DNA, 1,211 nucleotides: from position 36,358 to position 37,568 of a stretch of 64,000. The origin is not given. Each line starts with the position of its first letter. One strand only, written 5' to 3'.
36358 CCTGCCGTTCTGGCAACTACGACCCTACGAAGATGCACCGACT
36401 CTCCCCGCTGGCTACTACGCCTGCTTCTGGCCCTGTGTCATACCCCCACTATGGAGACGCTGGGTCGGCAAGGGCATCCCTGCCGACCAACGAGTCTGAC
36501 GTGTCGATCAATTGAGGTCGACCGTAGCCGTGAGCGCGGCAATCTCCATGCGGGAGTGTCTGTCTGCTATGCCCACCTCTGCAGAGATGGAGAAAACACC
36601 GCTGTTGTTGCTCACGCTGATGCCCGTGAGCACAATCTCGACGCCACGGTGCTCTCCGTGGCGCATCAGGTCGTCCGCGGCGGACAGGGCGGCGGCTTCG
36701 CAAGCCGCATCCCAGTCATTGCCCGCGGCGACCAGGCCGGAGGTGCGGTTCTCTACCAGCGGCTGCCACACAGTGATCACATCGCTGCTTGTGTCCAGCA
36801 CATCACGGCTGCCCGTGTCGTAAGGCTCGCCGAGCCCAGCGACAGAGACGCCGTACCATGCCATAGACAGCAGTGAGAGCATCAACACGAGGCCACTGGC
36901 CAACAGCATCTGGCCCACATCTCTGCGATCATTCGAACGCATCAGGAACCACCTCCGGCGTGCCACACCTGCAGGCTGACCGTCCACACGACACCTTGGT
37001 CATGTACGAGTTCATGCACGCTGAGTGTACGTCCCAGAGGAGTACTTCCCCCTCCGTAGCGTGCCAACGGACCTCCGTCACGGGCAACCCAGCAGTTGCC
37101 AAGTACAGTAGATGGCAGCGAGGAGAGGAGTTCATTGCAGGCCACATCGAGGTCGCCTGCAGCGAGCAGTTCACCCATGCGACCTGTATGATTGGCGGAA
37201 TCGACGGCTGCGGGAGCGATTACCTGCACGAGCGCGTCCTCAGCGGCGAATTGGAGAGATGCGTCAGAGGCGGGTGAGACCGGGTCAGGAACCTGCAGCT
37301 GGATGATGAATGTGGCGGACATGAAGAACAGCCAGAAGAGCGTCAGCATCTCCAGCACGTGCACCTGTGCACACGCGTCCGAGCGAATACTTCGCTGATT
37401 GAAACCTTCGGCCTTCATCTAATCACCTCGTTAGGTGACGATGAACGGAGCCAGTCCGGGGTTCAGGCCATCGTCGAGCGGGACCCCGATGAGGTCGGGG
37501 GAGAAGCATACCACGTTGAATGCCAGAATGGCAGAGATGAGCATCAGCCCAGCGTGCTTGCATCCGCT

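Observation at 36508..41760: Tad/Epd-like archaeal type IV pilus operon with split TadB/TadC platform proteins and two pilin-like genes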

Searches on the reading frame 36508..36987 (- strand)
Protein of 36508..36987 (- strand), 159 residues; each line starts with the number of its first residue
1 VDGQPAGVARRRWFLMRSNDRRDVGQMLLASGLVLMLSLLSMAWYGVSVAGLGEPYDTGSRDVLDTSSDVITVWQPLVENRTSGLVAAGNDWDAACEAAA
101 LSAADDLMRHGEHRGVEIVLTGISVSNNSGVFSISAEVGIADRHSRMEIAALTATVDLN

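Call 3: search_protein_families(library=pfam, proteins=[window:36508-36987:-], max_evalue=0.1)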
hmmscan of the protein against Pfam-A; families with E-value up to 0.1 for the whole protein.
window:36508-36987:- (159 aa): 1 family
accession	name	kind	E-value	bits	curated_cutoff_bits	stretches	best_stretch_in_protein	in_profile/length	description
PF23922.1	DUF7261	-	0.011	16.4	27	1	22-100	2-77/169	Family of unknown function (DUF7261)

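Call 4: search_protein_families(library=ncbifam, proteins=[window:36508-36987:-], max_evalue=0.1)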
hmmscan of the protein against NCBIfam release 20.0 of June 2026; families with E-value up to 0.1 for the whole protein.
window:36508-36987:- (159 aa): 1 family
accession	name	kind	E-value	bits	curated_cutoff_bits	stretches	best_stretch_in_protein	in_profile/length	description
NF047634.1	antiviral_Brig1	equivalog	0.037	13.5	230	1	73-119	167-213/254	anti-phage DNA glycosylase Brig1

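Call 30: search_protein_families(library=pfam, alignment_id=A3, max_evalue=1)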
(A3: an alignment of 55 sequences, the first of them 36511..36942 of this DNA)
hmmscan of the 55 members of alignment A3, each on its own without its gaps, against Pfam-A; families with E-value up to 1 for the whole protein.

A. member 1, window:36511-36942:- (144 aa): 1 family
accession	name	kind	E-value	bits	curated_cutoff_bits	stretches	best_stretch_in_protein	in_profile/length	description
PF23922.1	DUF7261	-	0.0084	16.8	27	1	7-85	2-77/169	Family of unknown function (DUF7261)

B. families by the number of members that match (of 55 scanned): 22 families
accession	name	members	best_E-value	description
PF23922.1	DUF7261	30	0.00032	Family of unknown function (DUF7261)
PF24020.1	DUF7333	6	0.033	Family of unknown function (DUF7333)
PF24632.1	DUF7629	6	0.051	Domain of unknown function (DUF7629)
PF23960.2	DUF7289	2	0.031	Family of unknown function (DUF7289)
PF24206.1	DUF7429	2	0.11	Family of unknown function (DUF7429)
PF22302.1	DUF6968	2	0.13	Domain of unknown function (DUF6968)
PF00146.26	NADHdh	1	0.026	NADH dehydrogenase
PF17369.7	DUF5391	1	0.033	Family of unknown function (DUF5391)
PF15889.10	DUF4738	1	0.042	Domain of unknown function (DUF4738)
PF11528.13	DUF3224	1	0.066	Protein of unknown function (DUF3224)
PF07790.16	Pilin_N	1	0.072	Archaeal Type IV pilin, N-terminal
PF17767.7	NAPRTase_N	1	0.078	Nicotinate phosphoribosyltransferase (NAPRTase) N-terminal domain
PF16461.11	Phage_TTP_12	1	0.11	Lambda phage tail tube protein, TTP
PF02868.21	Peptidase_M4_C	1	0.12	Thermolysin metallopeptidase, alpha-helical domain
PF20919.3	DHU1_N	1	0.14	DWD hypersensitive to UV-B 1, N-terminal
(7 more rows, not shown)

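Call 31: find_homologous_proteins(query=A3, max_evalue=0.01)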
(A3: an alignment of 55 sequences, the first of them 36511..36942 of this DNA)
Query A3 (55 sequences) (144 aa, profile of the alignment): 1805 proteins with E <= 0.01 among 8000 candidates; the best 120 are listed.
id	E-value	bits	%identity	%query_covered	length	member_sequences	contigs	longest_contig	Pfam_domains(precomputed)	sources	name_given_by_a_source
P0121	2.4e-59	217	40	92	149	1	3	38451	-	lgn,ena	-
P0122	4.6e-59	216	43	88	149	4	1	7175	-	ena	-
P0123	4.7e-59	216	38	94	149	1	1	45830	-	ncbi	-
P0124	4.7e-59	216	40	94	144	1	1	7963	-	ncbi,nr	ncbi:MAG TPA: hypothetical protein D7H89_08185 [Candidatus Poseidoniales archaeon]|nr:MAG TPA: hypot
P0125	5.1e-59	216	43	88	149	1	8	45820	-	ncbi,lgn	-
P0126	5.9e-59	216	39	93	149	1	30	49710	-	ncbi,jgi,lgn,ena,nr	ncbi:MAG: hypothetical protein OSA38_04355 [Candidatus Poseidoniaceae archaeon]|nr:hypothetical prot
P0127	6.0e-59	216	43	88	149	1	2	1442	-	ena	-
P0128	6.3e-59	216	39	94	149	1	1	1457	-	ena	-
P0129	7.0e-59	216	43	88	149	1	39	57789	-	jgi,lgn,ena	-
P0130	7.4e-59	215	42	88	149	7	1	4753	-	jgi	jgi:hypothetical protein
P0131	8.5e-59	215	47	92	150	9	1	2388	-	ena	-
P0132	8.6e-59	215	42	88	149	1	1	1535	-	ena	-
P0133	9.0e-59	215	39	94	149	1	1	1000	-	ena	-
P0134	9.3e-59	215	43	88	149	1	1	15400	-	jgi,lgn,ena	-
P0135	1.0e-58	215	43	88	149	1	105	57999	-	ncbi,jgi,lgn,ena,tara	ncbi:MAG: hypothetical protein ACJZ63_02950 [Candidatus Poseidoniaceae archaeon]|tara:strand:- start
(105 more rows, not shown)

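Call 55: predict_structure(alignment_id=A5)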
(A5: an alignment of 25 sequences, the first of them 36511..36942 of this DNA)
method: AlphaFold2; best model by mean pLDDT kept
length: 144 residues; sequences in the alignment: 25
mean_pLDDT: 73.1   pTM: 0.52
mean pLDDT of the five models: 73.1, 73.0, 69.5, 65.9, 64.4
residues with pLDDT >= 90: 0; 70-90: 99; 50-70: 35; < 50: 10
segments of 3 or more residues with pLDDT < 50: 1-3, 36-41
pLDDT, mean of each block of 10 residues (from residue 1): 54 78 82 55 51 72 83 84 84 74 80 81 73 74 68
secondary structure, 60 per line:
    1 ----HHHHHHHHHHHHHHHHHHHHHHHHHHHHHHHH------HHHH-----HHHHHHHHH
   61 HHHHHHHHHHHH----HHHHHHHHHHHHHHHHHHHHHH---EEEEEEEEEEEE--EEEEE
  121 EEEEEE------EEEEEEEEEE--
elements in order: H5-36 H43-46 H52-72 H77-98 E102-113 E116-126 E133-142

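Call 62: fold_search(model_id=the predicted structure, library=pdb)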
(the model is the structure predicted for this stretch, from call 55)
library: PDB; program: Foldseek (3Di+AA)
matches with E <= 10: 1483; with E <= 0.001: 0
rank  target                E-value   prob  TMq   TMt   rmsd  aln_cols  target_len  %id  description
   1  8vfq_B                1.5e-02  1.00  0.28  0.35   5.1        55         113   13  De novo design apixaban-binding protein: apx1049 (released 2024-12-25)
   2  8vfq_A                3.1e-02  0.89  0.28  0.36  10.2       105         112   11  De novo design apixaban-binding protein: apx1049 (released 2024-12-25)
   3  8vez                  5.0e-02  0.84  0.28  0.34  10.4       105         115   12  De novo design apixaban-binding protein: apx1049 (released 2025-01-15)
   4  5kpe_MODEL_1_A        7.6e-02  0.80  0.33  0.38   9.8       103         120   12  Solution NMR Structure of Denovo Beta Sheet Design Protein, Northeast Structural Genomics Consortium (NESG) Ta (released 2016-09-21)
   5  9o4g_B                8.6e-02  0.90  0.30  0.08   5.1        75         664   11  Cryo-EM structure of the CHSY3-CHPF1 chondroitin synthase heterodimer (released 2026-03-04)
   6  1rm1_B                9.1e-02  0.35  0.21  0.29  11.0        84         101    7  Structure of a Yeast TFIIA/TBP/TATA-box DNA Complex (released 2005-07-26)
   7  8rj3_H                1.1e-01  0.47  0.25  0.32  10.7        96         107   11  Human RAD52 open ring conformation (released 2024-04-24)
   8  6w3f_A                1.2e-01  0.30  0.23  0.27  12.8       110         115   16  Rd1NTF2_05_I64F_A80G_T94P_D101K_L106W (released 2020-04-15)
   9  3hx8_A                1.2e-01  0.15  0.19  0.21  13.3       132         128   11  Crystal structure of putative ketosteroid isomerase (NP_103587.1) from Mesorhizobium loti at 1.45 A resolution (released 2009-07-07)
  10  8xhr_A                1.3e-01  0.94  0.30  0.16   2.8        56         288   14  Crystal structure of Mycobacterium tuberculosis MenT3 bound with CTP (released 2024-02-28)
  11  6w3f_B                1.3e-01  0.51  0.23  0.27   6.0        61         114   21  Rd1NTF2_05_I64F_A80G_T94P_D101K_L106W (released 2020-04-15)
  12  7c46                  1.3e-01  0.41  0.24  0.14   4.0        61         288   16  Crystal Structure of Rv1045 toxin point variant K189A (released 2021-05-26)
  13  6dr1                  1.3e-01  0.20  0.18  0.10   4.8        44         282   11  YopH PTP1B Chimera 2 PTPase (released 2018-08-29)
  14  3hx8_C                1.6e-01  0.16  0.20  0.22  12.3       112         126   12  Crystal structure of putative ketosteroid isomerase (NP_103587.1) from Mesorhizobium loti at 1.45 A resolution (released 2009-07-07)
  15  6dr9                  1.6e-01  0.16  0.18  0.11   4.7        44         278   11  Crystal Structure of the YopH PTP1B Chimera 3 PTPase apo form (released 2018-08-29)
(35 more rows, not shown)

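Call 89: search_solved_structures(query=A3, max_evalue=1)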
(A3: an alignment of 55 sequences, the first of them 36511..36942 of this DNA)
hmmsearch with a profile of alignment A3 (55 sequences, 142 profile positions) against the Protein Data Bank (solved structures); distinct sequences matched with E-value up to 1: 1.
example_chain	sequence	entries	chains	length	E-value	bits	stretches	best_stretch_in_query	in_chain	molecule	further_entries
5cwc_A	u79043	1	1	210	0.35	13.8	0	43-88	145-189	Designed helical repeat protein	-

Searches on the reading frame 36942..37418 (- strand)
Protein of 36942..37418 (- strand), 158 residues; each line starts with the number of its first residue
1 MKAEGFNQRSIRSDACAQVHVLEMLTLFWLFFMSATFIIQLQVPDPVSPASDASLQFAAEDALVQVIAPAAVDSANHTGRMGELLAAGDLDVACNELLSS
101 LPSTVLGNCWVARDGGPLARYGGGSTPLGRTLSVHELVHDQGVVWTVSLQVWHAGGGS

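Call 3: search_protein_families(library=pfam, proteins=[window:36942-37418:-], max_evalue=0.1)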
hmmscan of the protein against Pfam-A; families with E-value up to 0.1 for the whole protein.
window:36942-37418:- (158 aa): 0 families

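Call 4: search_protein_families(library=ncbifam, proteins=[window:36942-37418:-], max_evalue=0.1)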
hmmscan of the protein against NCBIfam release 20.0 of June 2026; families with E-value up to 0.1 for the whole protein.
window:36942-37418:- (158 aa): 0 families

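Call 29: search_protein_families(library=pfam, alignment_id=A2, max_evalue=1)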
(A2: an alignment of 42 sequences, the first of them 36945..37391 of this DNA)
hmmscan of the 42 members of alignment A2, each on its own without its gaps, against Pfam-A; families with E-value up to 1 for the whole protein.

A. member 1, window:36945-37391:- (149 aa): 0 families

B. families by the number of members that match (of 42 scanned): 9 families
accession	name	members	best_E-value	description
PF23923.1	DUF7262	7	0.00015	Family of unknown function (DUF7262)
PF10414.14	CysG_dimeriser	4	0.14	Sirohaem synthase dimerisation region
PF20950.2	Flu_PB2_4th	2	0.064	Influenza RNA polymerase PB2 helical domain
PF02510.20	SPAN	1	0.068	Surface presentation of antigen domain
PF07265.16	TAP35_44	1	0.076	Tapetum specific protein TAP35/TAP44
PF21474.3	DNApolII_N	1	0.18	DNA polymerase II, N-terminal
PF13919.11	ASXH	1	0.19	Asx homology domain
PF12663.12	DUF3788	1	0.22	Protein of unknown function (DUF3788)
PF07455.17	Psu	1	0.24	Phage polarity suppression protein (Psu)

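Call 43: find_homologous_proteins(query=A2, max_evalue=0.01)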
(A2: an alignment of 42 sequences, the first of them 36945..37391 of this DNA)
Query A2 (42 sequences) (149 aa, profile of the alignment): 461 proteins with E <= 0.01 among 4787 candidates; the best 120 are listed.
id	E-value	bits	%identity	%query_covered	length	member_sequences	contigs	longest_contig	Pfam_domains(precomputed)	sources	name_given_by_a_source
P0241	8.0e-66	239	47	99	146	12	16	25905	-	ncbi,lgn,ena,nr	ncbi:MAG: hypothetical protein L7U62_00965 [Candidatus Poseidoniaceae archaeon]|nr:hypothetical prot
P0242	1.2e-65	238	47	99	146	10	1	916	-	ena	-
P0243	1.2e-65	238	47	99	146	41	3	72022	-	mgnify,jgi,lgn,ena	mgnify:FL=1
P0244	1.3e-65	238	45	99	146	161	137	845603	-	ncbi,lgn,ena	-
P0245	1.6e-65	238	47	99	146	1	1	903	-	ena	-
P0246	2.0e-65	237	46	99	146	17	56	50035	-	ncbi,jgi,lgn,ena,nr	ncbi:MAG: hypothetical protein HN458_00550 [Euryarchaeota archaeon]|jgi:hypothetical protein|nr:hypo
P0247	2.4e-65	237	45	99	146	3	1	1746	-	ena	-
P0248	2.5e-65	237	46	99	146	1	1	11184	-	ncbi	ncbi:MAG: hypothetical protein ACPGDD_00945 [Poseidonia sp.]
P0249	2.7e-65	237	47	99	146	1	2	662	-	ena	-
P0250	2.7e-65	237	45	99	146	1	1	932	-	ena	-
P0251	3.1e-65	237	47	99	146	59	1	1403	-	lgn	-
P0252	3.1e-65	237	47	99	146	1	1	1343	-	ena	-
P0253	3.2e-65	237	46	99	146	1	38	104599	-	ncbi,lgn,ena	ncbi:MAG: hypothetical protein ACPG81_00610 [Poseidonia sp.]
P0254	3.2e-65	237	46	99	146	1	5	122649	-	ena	-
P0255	3.5e-65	236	46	99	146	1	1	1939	-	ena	-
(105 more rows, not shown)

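Call 53: predict_structure(alignment_id=A4)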
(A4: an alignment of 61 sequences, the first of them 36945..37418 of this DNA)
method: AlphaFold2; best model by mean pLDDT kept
length: 158 residues; sequences in the alignment: 61
mean_pLDDT: 80.1   pTM: 0.61
mean pLDDT of the five models: 80.1, 77.8, 77.2, 75.6, 74.8
residues with pLDDT >= 90: 55; 70-90: 60; 50-70: 41; < 50: 2
segments of 3 or more residues with pLDDT < 50: none
pLDDT, mean of each block of 10 residues (from residue 1): 58 60 87 72 57 86 87 77 91 93 92 87 77 90 91 74
secondary structure, 60 per line:
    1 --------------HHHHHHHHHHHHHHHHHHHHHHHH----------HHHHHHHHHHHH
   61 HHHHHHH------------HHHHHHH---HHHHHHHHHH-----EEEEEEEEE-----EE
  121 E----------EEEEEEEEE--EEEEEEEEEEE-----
elements in order: H15-38 H49-67 H80-86 H90-99 E105-113 E119-121 E132-140 E143-153

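Call 57: fold_search(model_id=the predicted structure, library=pdb)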
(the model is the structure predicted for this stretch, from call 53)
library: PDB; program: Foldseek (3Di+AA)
matches with E <= 10: 609; with E <= 0.001: 0
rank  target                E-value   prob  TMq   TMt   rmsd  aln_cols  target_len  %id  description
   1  6zyw_O                4.5e-02  0.77  0.31  0.41   7.3       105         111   12  Outer Dynein Arm-Shulin complex - overall structure (Tetrahymena thermophila) (released 2021-01-20)
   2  2pg1_F                6.5e-02  0.66  0.32  0.44   5.8       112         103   10  Structural analysis of a cytoplasmic dynein Light Chain-Intermediate Chain complex (released 2007-06-05)
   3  9v28_sd               8.4e-02  0.38  0.29  0.26  17.9       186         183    9  Cryo- EM structure of small subunit (head) of 75S ribosome with A/P- & P/E- tRNAs from Entamoeba histolytica (released 2025-10-08)
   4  8p8v_B                1.0e-01  0.82  0.32  0.24   4.2        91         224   12  Mycoplasma pneumoniae di-ribosome in chloramphenicol-treated cells (leading 70S) (released 2024-11-20)
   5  7kzm_F                1.1e-01  0.60  0.31  0.44   6.4       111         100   10  Outer dynein arm bound to doublet microtubules from C. reinhardtii (released 2021-01-20)
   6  7k58_N                1.1e-01  0.60  0.32  0.41   7.5       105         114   12  Structure of outer-arm dyneins bound to microtubule with microtubule binding state 1(MTBS-1) (released 2021-09-29)
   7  9e5c_5p               1.2e-01  0.38  0.28  0.36   7.7        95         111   12  Cryo-EM structure of 96 nm repeat of microtubule doublet from T. brucei flagellum (released 2025-03-12)
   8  6zu5_SD0              1.3e-01  0.69  0.29  0.23   6.1        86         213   14  Structure of the Paranosema locustae ribosome in complex with Lso2 (released 2020-11-04)
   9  9bkv_A                1.3e-01  0.35  0.28  0.08   5.9       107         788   13  DosP R97A bent form (released 2024-11-20)
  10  5vky_B                1.5e-01  0.80  0.36  0.51   5.5       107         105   12  Yeast Tda2 (YER071C) - a dynein light chain family member that works independently of the dynein motor complex and mic (released 2017-07-12)
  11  8glv_CP               1.5e-01  0.41  0.30  0.38   6.4       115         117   11  96-nm repeat unit of doublet microtubules from Chlamydomonas reinhardtii flagella (released 2023-05-31)
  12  3j80_D                1.6e-01  0.47  0.27  0.21   5.5        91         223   11  CryoEM structure of 40S-eIF1-eIF1A preinitiation complex (released 2014-11-05)
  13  9y6s_9M               1.6e-01  0.28  0.27  0.36   7.7       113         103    8  96-nm repeat of the Leishmania tarentolae doublet microtubule (released 2025-12-17)
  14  8p6p_B                1.7e-01  0.75  0.32  0.24   4.2        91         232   12  Mycoplasma pneumoniae small ribosomal subunit in chloramphenicol-treated cells (released 2024-11-20)
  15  8glv_AS               1.7e-01  0.33  0.31  0.38   8.2       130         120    8  96-nm repeat unit of doublet microtubules from Chlamydomonas reinhardtii flagella (released 2023-05-31)
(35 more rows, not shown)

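Call 88: search_solved_structures(query=A2, max_evalue=1)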
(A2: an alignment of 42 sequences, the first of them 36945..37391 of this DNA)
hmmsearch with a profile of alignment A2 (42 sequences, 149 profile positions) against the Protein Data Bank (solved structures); distinct sequences matched with E-value up to 1: 0.
